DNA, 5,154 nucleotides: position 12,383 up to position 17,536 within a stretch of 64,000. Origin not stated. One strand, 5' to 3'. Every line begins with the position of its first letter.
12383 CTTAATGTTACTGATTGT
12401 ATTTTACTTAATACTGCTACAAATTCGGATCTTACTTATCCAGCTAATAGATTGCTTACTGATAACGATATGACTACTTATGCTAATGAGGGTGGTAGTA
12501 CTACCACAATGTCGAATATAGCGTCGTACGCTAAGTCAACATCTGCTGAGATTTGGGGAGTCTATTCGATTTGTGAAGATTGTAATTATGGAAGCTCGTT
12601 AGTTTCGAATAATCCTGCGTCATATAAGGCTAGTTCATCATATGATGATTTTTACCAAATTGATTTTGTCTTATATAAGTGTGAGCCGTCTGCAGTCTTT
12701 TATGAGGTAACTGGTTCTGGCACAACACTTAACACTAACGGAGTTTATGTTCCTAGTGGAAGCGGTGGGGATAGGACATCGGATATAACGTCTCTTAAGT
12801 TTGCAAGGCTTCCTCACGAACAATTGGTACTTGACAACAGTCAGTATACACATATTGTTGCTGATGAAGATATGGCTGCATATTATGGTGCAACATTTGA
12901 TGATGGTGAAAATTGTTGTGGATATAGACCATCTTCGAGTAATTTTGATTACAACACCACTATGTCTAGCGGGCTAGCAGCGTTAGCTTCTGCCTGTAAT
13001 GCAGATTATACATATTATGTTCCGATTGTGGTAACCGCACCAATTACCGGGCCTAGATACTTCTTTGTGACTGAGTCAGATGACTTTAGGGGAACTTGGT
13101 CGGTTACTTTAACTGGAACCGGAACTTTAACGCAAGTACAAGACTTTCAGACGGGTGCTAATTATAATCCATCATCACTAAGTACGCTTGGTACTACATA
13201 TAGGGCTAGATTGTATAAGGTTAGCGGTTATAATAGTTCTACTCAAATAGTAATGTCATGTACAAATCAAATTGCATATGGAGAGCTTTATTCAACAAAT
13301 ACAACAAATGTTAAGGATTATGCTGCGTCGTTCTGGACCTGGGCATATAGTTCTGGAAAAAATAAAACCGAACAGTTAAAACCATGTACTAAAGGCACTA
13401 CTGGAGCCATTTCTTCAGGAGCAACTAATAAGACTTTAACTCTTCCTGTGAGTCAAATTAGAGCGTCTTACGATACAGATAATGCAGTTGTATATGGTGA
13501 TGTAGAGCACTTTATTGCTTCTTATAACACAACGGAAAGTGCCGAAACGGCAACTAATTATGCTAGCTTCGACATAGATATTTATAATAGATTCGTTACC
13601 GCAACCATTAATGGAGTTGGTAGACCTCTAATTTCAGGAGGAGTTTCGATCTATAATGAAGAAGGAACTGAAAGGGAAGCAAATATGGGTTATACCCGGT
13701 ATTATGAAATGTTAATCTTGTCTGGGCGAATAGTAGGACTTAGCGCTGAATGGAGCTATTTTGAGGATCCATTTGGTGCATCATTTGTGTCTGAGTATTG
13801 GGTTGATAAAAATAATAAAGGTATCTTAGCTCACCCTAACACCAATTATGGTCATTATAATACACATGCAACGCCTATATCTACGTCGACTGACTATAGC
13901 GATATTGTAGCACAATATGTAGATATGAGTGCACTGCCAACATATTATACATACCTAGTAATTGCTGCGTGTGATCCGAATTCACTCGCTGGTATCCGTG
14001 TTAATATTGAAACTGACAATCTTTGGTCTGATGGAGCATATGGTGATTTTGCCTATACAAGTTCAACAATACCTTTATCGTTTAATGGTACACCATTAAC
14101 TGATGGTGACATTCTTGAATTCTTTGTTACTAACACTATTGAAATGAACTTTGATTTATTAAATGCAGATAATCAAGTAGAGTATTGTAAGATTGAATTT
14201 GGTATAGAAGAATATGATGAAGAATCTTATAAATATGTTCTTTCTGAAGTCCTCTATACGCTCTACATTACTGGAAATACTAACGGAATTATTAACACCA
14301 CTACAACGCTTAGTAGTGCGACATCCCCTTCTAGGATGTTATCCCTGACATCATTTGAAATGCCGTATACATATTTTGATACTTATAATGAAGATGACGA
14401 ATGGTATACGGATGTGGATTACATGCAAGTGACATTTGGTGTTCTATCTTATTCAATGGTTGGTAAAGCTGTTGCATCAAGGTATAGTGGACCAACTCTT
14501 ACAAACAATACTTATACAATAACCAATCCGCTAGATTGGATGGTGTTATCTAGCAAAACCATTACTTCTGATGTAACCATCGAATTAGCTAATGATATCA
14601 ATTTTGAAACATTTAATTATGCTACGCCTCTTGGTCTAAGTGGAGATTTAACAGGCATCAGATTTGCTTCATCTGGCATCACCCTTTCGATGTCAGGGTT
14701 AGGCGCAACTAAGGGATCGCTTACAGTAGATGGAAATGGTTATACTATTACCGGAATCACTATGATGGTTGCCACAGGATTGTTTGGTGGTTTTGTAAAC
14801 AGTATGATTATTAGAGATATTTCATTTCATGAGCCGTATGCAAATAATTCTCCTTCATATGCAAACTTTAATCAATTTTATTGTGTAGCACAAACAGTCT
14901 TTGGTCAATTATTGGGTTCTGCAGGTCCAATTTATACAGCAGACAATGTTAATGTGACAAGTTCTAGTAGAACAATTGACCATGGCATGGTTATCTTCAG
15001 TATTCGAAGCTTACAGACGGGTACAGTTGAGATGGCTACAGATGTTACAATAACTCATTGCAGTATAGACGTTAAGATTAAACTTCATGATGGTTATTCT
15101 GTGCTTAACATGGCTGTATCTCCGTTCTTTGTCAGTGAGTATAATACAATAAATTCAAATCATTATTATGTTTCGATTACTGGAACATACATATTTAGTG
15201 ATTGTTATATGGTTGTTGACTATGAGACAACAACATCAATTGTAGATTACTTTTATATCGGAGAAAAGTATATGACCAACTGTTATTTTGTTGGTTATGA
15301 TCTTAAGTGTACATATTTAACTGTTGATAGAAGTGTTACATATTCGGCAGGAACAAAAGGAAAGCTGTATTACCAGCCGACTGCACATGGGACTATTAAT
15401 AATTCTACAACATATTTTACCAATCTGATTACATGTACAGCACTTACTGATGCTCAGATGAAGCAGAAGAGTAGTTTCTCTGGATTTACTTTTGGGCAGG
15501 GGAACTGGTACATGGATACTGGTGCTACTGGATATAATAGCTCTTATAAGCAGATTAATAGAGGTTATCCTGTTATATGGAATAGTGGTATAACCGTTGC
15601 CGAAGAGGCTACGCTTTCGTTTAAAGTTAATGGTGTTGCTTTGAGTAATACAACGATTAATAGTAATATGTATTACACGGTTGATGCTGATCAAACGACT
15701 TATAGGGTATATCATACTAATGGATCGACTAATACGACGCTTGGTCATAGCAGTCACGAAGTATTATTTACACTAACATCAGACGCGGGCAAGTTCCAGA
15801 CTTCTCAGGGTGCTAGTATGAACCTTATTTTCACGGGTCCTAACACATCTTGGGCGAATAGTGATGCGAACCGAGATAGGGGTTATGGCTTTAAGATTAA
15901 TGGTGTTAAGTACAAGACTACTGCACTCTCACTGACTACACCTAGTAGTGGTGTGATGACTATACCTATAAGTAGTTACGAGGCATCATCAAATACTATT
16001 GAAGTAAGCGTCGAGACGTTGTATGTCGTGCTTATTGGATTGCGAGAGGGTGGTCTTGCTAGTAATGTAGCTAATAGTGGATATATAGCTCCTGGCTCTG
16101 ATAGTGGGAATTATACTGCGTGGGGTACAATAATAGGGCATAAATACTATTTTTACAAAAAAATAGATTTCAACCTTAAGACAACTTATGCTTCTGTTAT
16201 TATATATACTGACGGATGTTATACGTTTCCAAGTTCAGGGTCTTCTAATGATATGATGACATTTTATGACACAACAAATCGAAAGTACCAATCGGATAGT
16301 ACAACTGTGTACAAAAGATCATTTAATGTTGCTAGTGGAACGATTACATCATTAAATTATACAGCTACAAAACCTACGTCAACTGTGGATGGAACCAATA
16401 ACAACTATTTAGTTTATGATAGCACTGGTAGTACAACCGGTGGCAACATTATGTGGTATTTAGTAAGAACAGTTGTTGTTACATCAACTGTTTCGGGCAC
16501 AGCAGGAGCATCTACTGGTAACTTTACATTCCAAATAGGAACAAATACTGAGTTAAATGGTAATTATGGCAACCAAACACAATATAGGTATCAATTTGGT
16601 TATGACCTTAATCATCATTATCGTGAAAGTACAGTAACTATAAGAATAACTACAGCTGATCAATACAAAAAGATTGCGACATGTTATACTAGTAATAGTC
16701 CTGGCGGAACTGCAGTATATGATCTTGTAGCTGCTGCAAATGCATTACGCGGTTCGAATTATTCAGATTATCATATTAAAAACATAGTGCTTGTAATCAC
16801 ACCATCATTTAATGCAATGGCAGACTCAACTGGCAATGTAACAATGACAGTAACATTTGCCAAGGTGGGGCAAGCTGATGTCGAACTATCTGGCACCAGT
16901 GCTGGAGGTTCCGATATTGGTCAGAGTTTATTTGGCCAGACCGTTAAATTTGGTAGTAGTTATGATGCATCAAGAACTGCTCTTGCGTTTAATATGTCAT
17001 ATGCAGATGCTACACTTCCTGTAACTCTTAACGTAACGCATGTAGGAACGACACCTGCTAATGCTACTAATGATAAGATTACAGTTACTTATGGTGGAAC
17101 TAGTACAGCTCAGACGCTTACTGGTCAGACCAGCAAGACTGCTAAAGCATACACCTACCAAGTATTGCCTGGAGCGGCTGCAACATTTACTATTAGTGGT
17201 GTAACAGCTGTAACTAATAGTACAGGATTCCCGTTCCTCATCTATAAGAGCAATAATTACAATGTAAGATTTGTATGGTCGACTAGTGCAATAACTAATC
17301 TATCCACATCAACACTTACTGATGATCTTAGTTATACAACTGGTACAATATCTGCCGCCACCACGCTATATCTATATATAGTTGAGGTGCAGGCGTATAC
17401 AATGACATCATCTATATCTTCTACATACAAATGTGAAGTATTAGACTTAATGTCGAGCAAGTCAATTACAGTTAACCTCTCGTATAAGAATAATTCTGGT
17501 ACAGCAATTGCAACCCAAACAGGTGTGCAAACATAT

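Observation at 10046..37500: At least nine diverged beta-helix modules with conserved N-cap and C-cap motifs inside the giant protein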

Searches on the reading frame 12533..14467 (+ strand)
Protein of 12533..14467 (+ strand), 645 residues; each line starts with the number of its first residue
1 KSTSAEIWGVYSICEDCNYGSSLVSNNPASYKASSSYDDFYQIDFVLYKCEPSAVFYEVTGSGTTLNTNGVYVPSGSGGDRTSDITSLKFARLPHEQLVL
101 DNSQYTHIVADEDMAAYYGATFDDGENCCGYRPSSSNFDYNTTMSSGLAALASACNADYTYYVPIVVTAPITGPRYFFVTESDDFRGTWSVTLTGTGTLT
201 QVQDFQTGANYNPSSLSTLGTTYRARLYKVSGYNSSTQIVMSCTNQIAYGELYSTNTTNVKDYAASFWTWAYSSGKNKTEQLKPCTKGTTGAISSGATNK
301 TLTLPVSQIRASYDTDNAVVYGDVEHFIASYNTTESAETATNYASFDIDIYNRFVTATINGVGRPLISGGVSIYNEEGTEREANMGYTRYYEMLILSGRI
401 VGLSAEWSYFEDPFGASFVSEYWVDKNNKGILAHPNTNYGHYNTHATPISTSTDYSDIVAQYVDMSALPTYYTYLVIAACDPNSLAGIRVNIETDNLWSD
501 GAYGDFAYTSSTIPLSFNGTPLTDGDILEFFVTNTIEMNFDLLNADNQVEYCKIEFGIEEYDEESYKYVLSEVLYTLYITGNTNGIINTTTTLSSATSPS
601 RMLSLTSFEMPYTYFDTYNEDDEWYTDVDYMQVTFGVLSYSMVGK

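Call 104: search_protein_families(library=pfam, proteins=[window:12533-14467:+], max_evalue=1)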
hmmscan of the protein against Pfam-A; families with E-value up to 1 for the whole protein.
window:12533-14467:+ (645 aa): 0 families

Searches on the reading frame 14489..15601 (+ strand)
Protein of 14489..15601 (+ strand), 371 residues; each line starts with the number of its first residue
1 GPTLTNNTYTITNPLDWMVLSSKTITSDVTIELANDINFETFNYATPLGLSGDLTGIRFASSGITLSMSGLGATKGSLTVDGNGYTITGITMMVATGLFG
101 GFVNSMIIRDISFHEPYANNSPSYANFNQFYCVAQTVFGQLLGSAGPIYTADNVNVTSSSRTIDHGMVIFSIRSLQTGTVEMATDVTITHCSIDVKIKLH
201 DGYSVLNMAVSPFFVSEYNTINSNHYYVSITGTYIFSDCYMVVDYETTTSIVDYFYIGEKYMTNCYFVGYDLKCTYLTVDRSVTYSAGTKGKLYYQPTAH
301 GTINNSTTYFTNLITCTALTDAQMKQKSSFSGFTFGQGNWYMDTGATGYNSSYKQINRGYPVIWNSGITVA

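Call 6: search_protein_families(library=pfam, proteins=[window:14489-15601:+], max_evalue=10)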
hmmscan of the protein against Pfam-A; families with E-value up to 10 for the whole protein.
window:14489-15601:+ (371 aa): 1 family
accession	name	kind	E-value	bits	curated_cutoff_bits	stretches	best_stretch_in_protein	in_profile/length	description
PF05481.17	Myco_19_kDa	-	1.2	9.9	23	1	62-92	65-96/117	Mycobacterium 19 kDa lipoprotein antigen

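Call 7: search_protein_families(library=ncbifam, proteins=[window:14489-15601:+], max_evalue=10)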
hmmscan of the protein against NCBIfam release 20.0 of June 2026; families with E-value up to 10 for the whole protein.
window:14489-15601:+ (371 aa): 0 families

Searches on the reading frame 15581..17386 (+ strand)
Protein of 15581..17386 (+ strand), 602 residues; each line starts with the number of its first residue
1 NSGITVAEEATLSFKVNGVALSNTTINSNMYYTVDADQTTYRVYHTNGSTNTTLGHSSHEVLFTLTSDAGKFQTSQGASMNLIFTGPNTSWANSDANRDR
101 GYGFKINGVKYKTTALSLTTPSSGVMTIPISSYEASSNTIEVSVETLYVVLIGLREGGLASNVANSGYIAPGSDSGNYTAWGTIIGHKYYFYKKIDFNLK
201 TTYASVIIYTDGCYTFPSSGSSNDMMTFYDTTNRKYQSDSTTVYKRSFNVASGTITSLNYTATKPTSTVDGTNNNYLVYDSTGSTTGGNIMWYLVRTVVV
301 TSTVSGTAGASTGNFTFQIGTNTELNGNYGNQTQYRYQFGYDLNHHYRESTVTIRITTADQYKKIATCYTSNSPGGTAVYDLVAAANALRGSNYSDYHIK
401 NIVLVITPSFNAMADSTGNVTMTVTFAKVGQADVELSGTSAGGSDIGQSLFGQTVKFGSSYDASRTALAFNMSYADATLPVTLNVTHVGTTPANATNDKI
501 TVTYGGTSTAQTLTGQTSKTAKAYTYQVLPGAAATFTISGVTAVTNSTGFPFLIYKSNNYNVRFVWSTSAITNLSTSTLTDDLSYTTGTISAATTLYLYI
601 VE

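Call 104: search_protein_families(library=pfam, proteins=[window:15581-17386:+], max_evalue=1)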
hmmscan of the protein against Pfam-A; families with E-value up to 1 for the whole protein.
window:15581-17386:+ (602 aa): 1 family
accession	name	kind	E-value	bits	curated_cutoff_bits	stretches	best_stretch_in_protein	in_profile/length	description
PF13584.12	BatD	-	0.014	16.5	24.1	1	481-546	14-79/92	BatD DUF11 like domain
